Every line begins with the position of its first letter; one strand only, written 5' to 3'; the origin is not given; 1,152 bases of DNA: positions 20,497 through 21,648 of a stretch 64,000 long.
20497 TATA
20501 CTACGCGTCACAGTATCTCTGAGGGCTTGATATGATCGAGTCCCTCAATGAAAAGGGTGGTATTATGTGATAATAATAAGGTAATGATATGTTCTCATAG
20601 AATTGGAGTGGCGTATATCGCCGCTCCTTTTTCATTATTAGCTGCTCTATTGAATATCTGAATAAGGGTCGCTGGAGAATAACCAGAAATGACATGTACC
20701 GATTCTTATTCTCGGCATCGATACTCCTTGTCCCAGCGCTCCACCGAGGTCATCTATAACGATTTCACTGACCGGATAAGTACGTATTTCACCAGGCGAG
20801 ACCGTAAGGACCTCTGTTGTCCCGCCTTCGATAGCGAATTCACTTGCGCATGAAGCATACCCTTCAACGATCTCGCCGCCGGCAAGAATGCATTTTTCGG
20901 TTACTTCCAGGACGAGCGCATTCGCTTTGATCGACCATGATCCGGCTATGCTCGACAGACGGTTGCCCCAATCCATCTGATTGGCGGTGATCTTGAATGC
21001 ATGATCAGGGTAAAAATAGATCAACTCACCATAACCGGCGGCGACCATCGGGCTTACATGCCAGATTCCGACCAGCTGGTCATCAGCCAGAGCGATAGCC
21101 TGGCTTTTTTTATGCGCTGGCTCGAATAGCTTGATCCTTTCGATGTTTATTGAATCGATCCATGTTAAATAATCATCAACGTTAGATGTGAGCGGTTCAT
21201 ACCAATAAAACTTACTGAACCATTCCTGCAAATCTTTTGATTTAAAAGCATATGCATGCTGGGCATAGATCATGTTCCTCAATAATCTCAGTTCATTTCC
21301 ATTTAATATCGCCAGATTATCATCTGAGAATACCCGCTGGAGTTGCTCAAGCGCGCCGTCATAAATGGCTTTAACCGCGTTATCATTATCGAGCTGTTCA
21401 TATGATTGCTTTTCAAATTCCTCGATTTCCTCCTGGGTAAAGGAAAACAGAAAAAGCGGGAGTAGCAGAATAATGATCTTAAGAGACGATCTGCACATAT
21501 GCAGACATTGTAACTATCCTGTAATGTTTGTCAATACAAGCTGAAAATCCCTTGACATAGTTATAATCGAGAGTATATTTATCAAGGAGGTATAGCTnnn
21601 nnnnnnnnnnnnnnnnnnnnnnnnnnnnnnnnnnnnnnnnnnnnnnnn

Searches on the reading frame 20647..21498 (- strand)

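Call 43: search_protein_families(library=pfam, proteins=[window:20647-21498:-], max_evalue=0.00001)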
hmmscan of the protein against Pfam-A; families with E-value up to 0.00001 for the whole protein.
window:20647-21498:- (283 aa): 1 family
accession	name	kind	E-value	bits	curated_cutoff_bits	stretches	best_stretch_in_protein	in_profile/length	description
PF13308.11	YARHG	-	3e-14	53.2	27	1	53-125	9-83/85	YARHG domain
